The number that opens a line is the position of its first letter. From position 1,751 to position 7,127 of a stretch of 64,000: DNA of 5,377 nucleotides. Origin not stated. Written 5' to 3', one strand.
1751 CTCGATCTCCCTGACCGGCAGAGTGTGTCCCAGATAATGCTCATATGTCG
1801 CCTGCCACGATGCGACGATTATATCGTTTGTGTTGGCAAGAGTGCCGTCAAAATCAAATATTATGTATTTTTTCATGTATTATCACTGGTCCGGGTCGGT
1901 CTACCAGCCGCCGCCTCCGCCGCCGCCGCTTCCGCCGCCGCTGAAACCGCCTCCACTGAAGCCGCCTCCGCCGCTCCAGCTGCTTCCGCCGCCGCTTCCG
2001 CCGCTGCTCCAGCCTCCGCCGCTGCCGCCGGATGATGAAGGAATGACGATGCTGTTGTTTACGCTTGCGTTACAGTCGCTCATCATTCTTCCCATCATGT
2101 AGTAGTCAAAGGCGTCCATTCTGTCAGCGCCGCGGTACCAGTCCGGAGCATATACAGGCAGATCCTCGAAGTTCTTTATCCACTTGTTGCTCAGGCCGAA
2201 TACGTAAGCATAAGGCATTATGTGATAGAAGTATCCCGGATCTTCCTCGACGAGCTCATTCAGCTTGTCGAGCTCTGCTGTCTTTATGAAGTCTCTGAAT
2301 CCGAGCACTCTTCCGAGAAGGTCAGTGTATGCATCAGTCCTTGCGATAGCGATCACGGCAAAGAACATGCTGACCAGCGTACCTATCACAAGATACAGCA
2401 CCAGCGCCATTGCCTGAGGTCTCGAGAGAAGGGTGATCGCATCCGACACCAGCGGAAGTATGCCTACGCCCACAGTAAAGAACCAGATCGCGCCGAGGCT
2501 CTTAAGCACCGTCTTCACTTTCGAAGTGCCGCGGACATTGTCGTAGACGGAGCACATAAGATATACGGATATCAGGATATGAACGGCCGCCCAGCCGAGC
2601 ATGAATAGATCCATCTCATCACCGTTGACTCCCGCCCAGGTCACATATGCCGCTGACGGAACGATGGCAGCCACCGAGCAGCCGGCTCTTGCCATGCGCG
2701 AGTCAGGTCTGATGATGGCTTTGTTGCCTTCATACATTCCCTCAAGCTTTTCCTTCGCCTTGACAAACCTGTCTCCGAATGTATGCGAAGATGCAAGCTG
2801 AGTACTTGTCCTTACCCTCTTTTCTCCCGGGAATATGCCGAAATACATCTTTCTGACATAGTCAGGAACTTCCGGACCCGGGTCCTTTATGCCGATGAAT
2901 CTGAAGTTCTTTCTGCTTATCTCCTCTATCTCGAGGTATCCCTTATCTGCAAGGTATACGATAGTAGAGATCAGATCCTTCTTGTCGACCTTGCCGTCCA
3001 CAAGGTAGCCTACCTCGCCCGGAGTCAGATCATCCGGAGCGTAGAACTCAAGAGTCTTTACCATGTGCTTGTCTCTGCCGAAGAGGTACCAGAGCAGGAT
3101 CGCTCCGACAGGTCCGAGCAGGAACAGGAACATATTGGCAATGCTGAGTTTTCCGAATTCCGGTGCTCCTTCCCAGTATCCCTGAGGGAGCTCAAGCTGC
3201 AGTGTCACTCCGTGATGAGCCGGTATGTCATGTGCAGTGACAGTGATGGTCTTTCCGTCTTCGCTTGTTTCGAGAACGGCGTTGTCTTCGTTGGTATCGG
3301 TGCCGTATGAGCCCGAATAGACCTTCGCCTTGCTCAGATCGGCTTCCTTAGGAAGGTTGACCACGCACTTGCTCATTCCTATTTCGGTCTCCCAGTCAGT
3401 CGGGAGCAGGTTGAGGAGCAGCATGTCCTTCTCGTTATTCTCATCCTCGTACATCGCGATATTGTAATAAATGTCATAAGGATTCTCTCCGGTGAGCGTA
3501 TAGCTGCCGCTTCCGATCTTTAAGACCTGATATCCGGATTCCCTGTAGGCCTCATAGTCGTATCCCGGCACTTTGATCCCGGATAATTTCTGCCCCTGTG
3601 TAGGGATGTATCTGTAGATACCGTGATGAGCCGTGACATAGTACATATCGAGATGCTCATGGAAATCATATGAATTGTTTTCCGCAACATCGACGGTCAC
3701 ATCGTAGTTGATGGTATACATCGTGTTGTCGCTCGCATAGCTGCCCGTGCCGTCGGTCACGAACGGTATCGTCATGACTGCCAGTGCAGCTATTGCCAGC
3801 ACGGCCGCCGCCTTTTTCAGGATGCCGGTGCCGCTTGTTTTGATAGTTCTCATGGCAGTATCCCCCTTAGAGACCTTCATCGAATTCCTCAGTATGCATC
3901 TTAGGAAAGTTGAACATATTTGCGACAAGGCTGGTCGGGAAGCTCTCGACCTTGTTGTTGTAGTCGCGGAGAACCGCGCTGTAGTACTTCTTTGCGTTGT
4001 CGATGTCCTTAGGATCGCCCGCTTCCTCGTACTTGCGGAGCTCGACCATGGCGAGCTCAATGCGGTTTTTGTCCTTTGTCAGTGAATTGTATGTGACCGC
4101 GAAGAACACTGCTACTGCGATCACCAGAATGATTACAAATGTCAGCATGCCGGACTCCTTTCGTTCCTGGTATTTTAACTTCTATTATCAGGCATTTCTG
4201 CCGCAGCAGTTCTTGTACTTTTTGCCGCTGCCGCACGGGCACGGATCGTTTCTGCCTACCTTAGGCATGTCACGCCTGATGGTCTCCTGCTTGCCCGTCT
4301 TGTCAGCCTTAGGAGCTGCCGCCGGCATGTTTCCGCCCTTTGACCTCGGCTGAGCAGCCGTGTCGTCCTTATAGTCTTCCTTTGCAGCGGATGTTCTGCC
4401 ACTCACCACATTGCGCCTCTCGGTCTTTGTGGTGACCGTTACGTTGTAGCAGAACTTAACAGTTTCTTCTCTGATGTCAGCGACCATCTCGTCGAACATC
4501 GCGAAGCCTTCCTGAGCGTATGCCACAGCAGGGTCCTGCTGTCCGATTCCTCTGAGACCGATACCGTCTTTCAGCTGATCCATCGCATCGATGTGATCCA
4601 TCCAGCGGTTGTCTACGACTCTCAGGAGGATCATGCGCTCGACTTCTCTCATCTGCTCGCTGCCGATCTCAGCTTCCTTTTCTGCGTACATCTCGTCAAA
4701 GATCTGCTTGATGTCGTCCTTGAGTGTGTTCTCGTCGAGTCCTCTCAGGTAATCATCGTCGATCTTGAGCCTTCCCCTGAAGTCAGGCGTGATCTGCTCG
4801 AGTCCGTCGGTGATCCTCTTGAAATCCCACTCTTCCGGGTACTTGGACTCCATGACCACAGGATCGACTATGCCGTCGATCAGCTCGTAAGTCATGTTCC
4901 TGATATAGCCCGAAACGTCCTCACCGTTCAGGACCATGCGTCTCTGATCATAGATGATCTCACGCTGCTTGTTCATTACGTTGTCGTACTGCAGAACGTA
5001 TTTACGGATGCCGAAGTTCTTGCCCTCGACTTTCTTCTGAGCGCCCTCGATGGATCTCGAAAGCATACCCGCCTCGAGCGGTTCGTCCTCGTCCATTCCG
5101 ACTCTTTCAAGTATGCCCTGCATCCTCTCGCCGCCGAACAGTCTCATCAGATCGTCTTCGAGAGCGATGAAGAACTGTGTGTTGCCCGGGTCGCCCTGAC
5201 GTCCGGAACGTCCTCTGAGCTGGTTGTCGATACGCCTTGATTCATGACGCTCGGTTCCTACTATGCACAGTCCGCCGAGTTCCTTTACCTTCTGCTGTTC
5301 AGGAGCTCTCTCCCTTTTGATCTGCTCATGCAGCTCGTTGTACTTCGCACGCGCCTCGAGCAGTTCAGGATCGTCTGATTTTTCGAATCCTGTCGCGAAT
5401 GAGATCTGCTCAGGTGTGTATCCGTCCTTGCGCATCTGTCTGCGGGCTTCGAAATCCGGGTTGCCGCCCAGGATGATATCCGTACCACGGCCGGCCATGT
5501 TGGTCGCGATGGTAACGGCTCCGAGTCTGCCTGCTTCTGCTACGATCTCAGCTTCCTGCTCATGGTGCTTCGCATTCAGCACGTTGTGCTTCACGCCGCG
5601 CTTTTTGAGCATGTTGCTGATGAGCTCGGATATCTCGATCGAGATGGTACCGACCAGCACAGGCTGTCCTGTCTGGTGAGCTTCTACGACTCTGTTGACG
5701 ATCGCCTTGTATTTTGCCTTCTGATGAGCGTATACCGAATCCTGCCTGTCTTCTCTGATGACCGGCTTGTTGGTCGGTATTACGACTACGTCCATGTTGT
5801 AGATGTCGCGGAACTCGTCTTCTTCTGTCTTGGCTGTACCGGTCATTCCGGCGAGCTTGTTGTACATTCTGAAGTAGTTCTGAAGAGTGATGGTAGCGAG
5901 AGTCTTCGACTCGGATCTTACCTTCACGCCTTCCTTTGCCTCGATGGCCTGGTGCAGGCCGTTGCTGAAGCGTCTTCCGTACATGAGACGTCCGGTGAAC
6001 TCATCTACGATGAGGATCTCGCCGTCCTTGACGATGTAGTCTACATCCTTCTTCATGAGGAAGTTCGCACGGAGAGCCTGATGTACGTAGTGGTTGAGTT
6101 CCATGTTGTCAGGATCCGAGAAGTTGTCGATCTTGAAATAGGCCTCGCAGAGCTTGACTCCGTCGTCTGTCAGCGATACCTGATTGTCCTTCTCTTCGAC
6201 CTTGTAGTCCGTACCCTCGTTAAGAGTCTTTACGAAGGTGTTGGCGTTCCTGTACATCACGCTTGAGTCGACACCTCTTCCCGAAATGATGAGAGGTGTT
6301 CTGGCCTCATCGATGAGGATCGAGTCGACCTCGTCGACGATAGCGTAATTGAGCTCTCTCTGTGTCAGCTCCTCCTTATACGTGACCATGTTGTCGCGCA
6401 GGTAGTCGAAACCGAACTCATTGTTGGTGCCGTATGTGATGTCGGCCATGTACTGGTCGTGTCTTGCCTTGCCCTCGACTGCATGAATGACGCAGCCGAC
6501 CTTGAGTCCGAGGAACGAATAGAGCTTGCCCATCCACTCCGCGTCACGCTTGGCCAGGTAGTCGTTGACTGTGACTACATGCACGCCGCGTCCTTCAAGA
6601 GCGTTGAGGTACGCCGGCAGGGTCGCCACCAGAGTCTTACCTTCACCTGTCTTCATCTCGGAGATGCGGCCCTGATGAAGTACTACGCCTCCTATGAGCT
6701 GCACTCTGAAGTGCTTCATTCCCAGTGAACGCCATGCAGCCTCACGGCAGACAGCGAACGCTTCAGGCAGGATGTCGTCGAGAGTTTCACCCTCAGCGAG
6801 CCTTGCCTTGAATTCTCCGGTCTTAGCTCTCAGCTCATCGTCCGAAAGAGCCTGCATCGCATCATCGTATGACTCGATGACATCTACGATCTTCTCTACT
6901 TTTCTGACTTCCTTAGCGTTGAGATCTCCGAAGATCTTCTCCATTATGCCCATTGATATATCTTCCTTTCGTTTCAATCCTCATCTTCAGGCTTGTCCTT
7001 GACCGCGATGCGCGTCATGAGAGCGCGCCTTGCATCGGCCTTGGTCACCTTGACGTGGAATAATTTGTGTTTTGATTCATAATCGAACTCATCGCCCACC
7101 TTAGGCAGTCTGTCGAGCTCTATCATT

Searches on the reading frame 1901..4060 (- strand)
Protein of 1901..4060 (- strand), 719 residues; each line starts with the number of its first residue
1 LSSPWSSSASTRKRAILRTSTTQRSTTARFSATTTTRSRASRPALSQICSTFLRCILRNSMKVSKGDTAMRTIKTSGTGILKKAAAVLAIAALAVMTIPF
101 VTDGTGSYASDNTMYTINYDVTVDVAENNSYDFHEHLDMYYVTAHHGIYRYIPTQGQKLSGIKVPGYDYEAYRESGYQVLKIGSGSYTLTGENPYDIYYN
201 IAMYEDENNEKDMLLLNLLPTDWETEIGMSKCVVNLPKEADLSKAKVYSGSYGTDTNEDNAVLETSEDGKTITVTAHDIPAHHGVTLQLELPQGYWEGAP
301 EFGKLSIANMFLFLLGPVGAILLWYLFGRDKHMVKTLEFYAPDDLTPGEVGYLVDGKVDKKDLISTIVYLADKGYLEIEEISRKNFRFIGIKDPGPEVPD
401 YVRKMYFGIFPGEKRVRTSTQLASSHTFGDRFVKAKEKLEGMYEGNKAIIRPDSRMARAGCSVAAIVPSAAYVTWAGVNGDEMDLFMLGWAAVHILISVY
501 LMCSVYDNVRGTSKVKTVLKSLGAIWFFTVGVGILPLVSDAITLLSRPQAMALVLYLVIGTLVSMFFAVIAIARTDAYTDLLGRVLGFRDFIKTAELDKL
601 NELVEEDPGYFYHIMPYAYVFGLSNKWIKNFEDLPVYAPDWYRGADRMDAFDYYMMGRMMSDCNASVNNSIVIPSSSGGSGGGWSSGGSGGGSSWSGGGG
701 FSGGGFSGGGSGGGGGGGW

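Call 69: search_protein_families(library=pfam, proteins=[window:1901-4060:-], max_evalue=0.0001)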
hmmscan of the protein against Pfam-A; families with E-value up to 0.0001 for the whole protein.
window:1901-4060:- (719 aa): 2 families
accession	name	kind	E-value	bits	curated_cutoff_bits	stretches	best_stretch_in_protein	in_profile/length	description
PF20990.2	DUF2207_C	-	8.2e-31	108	33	1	340-631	4-247/247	Predicted membrane protein (DUF2207) C-terminal domain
PF09972.14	DUF2207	-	8.6e-16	59.1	24.4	1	118-288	4-169/172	Predicted membrane protein (DUF2207) N-terminal domain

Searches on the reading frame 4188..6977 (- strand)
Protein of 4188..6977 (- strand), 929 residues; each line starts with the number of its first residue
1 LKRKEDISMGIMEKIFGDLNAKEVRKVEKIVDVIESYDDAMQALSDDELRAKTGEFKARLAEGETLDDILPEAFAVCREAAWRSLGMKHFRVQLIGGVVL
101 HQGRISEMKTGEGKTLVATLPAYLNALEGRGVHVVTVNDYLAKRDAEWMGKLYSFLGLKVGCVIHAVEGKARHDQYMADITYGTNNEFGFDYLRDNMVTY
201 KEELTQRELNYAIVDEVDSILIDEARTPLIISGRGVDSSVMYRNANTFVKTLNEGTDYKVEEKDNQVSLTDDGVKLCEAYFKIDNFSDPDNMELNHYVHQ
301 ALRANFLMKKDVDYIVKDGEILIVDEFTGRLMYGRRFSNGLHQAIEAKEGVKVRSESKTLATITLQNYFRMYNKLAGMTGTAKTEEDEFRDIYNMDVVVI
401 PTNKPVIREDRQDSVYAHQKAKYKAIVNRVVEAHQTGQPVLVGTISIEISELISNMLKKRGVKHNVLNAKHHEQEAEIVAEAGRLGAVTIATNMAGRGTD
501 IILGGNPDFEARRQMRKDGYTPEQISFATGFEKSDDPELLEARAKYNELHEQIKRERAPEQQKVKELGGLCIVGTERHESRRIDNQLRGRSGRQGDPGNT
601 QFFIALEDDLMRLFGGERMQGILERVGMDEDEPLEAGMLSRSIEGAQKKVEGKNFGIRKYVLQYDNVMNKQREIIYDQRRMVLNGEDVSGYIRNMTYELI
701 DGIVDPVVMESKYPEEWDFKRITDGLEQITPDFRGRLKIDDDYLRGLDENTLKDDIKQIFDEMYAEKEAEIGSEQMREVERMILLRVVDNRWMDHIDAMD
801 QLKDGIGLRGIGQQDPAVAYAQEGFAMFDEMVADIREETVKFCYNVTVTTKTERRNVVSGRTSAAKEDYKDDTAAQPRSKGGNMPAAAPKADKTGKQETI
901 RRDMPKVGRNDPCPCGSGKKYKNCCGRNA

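Call 69: search_protein_families(library=pfam, proteins=[window:4188-6977:-], max_evalue=0.0001)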
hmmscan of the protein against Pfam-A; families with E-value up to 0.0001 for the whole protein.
window:4188-6977:- (929 aa): 6 families
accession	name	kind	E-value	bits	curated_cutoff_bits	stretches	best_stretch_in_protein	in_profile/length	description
PF07517.20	SecA_DEAD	-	1.9e-131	438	24.6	1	12-390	1-290/290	SecA DEAD-like domain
PF21090.3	P-loop_SecA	-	4.8e-94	314.2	27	1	405-631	1-205/205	SecA P-loop domain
PF07516.18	SecA_SW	-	9.6e-70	235.2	26.7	1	633-846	1-199/200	SecA Wing and Scaffold domain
PF01043.26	SecA_PP_bind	-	3.7e-43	147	23.5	1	238-346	2-110/110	SecA preprotein cross-linking domain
PF02810.21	SEC-C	-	9.5e-10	38.6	20.4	1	909-927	1-19/19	SEC-C motif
PF00270.35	DEAD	-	3.6e-07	30.5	26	1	106-222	19-131/167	DEAD/DEAH box helicase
